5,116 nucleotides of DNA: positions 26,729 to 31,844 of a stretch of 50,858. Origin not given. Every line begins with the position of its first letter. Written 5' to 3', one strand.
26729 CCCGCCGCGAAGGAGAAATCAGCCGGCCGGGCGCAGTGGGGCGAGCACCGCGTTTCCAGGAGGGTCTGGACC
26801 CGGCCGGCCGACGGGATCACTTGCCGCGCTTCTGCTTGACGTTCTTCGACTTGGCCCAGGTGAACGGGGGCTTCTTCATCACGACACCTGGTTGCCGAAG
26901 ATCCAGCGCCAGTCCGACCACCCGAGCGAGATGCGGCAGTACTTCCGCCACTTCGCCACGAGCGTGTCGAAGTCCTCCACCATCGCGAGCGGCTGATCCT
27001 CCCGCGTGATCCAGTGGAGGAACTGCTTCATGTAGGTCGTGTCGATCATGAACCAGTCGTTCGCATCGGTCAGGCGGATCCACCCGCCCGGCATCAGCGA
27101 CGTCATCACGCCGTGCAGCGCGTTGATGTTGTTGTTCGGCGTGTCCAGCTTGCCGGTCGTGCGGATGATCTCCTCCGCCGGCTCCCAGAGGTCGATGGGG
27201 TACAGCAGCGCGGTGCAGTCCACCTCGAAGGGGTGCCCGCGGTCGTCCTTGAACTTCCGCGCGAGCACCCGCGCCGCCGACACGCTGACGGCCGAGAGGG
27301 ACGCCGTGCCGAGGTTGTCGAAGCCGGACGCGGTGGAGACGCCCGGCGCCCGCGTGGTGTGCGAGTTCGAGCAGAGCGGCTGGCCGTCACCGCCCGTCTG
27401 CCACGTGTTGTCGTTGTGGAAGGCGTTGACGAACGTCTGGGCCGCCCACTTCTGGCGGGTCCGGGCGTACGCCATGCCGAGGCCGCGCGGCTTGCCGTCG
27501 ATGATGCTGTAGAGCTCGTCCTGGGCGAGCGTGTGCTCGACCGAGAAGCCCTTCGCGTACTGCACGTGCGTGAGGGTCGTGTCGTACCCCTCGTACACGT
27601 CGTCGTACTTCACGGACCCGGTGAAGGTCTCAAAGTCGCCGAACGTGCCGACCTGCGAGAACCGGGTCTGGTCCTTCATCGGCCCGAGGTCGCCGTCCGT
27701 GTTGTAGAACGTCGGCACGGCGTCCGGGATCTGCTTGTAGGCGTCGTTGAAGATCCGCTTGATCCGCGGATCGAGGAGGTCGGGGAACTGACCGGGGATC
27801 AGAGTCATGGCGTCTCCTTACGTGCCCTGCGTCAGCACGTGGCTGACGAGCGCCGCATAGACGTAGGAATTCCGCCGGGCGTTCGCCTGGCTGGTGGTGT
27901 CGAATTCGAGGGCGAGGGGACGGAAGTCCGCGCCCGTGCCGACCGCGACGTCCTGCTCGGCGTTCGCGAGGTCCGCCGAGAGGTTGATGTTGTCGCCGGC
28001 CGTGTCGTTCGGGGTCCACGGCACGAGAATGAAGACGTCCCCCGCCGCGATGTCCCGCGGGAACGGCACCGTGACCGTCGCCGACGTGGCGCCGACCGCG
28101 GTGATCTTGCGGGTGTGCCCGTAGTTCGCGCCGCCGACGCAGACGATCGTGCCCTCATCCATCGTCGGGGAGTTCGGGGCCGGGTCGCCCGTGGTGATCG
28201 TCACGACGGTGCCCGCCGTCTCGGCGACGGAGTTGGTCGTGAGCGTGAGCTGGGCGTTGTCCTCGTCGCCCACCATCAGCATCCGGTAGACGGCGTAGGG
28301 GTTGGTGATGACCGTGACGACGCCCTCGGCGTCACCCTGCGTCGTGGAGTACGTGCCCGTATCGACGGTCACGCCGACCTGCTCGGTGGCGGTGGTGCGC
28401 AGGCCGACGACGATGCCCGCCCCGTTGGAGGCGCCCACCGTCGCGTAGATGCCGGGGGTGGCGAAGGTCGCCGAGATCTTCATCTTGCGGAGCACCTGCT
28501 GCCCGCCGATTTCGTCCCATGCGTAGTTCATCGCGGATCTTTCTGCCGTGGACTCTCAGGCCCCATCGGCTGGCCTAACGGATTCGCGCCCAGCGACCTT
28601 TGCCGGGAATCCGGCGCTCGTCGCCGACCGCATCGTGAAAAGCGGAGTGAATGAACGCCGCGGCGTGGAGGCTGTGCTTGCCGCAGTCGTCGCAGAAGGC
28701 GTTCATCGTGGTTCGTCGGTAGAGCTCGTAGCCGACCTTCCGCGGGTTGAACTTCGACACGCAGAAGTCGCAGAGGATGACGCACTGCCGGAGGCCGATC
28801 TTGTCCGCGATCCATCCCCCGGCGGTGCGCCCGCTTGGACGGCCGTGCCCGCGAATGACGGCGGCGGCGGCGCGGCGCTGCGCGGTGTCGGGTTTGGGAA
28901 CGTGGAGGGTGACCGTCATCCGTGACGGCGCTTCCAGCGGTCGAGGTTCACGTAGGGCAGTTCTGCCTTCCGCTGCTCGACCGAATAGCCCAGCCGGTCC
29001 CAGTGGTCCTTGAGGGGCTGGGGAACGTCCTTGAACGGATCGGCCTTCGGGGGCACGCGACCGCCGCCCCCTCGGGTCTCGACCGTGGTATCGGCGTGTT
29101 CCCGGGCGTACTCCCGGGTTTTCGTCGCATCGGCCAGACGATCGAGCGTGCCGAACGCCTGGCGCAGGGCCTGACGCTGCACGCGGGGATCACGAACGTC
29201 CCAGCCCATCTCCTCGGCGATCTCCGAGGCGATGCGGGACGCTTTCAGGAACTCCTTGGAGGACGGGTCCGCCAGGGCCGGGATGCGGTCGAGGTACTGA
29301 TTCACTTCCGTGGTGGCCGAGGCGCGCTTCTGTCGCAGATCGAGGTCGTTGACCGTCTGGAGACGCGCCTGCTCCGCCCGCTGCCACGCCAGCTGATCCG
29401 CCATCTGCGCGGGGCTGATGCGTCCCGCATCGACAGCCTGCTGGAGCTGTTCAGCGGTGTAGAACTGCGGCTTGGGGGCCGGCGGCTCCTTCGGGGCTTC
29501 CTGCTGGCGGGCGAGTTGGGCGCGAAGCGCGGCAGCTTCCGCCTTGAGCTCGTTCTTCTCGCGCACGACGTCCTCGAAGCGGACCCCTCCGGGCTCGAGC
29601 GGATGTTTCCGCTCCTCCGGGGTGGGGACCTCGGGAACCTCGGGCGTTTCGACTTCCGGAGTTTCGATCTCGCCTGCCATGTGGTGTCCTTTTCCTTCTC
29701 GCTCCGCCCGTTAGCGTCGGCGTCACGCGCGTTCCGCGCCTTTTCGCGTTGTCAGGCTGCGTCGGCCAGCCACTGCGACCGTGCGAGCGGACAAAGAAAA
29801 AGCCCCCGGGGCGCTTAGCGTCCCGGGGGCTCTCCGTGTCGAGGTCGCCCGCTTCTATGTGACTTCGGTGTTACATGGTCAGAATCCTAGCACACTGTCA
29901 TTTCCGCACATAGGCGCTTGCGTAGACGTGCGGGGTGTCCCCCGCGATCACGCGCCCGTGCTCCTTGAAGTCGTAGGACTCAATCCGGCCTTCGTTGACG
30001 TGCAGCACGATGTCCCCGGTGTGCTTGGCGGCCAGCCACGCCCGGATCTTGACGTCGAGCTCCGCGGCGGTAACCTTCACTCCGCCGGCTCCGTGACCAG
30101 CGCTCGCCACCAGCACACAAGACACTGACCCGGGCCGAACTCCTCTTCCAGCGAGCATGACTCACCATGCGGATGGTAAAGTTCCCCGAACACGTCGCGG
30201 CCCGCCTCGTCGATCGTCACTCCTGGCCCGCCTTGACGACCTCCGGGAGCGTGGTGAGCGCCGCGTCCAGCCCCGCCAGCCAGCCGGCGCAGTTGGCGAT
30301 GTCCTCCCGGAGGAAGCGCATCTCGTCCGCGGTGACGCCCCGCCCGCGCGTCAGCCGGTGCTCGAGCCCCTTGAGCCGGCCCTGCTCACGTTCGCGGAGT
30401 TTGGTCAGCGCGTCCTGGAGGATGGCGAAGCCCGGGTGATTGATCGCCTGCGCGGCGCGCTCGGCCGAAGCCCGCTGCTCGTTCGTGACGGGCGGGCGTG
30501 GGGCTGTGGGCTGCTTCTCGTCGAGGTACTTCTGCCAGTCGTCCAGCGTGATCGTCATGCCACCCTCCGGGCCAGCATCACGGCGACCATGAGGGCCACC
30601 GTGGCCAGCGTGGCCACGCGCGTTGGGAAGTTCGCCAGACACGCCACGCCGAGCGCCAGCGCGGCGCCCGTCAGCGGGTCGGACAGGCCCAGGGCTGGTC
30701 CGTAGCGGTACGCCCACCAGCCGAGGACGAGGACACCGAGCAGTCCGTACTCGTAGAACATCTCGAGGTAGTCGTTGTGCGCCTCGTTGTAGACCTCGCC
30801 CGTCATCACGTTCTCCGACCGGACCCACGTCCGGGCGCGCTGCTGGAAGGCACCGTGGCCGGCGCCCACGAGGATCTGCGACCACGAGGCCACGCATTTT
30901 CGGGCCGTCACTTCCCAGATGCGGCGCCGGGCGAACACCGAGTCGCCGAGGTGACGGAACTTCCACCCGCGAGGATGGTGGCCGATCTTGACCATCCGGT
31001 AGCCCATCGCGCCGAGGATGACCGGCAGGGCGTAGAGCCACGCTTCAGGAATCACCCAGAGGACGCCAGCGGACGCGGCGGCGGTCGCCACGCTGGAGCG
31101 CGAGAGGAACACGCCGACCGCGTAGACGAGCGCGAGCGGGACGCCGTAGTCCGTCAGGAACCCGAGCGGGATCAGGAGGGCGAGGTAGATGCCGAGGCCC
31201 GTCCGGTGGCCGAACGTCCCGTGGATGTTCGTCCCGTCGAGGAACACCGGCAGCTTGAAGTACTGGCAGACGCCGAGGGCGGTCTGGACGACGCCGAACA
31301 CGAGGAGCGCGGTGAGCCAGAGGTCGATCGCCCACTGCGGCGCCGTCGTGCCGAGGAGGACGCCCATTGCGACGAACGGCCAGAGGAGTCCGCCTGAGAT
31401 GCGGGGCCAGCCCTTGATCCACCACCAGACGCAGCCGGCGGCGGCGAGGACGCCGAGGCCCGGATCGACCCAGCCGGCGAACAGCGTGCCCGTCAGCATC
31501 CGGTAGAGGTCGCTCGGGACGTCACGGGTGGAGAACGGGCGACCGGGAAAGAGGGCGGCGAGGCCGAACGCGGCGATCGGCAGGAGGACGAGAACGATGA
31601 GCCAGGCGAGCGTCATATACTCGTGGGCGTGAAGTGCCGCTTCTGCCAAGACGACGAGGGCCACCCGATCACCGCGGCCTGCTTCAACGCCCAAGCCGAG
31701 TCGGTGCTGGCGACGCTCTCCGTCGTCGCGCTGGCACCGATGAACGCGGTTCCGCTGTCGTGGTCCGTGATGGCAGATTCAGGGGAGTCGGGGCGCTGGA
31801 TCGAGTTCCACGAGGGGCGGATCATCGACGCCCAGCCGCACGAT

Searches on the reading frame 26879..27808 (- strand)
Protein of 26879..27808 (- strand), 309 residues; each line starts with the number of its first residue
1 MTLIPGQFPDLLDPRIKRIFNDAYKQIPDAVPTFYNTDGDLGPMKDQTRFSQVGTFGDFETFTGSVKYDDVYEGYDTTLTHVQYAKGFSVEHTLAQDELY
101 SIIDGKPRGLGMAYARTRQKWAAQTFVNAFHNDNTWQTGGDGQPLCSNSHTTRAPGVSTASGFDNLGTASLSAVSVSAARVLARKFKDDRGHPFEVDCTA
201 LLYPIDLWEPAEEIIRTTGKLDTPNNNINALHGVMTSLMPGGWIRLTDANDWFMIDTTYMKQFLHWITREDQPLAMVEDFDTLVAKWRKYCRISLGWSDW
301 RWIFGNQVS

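Call 63: search_protein_families(library=pfam, proteins=[window:26879-27808:-], max_evalue=0.01)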
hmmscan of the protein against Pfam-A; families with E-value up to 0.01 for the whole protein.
window:26879-27808:- (309 aa): 1 family
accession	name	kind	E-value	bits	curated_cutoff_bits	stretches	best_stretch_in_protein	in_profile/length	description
PF10124.15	Mu-like_gpT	-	0.0059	16.4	20.1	0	169-228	218-277/289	Mu-like prophage major head subunit gpT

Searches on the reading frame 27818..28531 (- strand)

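Call 63: search_protein_families(library=pfam, proteins=[window:27818-28531:-], max_evalue=0.01)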
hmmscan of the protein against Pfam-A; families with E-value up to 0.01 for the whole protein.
window:27818-28531:- (237 aa): 1 family
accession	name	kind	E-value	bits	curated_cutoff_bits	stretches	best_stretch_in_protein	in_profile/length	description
PF09356.15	Phage_BR0599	-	0.0012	19.6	22.9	0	125-170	4-50/80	Phage conserved hypothetical protein BR0599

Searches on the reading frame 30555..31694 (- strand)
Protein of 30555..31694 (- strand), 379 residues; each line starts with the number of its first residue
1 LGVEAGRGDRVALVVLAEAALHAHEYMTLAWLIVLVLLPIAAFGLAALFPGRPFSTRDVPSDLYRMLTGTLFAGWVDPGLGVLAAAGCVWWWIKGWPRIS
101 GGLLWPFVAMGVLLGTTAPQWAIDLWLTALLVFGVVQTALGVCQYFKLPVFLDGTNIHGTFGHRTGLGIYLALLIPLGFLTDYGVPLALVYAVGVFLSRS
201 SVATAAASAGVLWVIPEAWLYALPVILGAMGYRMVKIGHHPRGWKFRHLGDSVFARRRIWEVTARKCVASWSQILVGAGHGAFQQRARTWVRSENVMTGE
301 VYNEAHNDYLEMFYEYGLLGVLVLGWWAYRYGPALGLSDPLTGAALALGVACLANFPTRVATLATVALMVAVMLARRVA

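Call 63: search_protein_families(library=pfam, proteins=[window:30555-31694:-], max_evalue=0.01)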
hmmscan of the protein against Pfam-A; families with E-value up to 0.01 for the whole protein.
window:30555-31694:- (379 aa): 1 family
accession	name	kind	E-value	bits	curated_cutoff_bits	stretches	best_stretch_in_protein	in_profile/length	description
PF04932.20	Wzy_C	-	0.00082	19.6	31.7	1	190-324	5-148/149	O-Antigen ligase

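Call 98: search_protein_families(library=ncbifam, proteins=[window:30558-31694:-], max_evalue=0.01)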
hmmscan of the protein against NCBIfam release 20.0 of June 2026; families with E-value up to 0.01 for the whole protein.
window:30558-31694:- (379 aa): 0 families
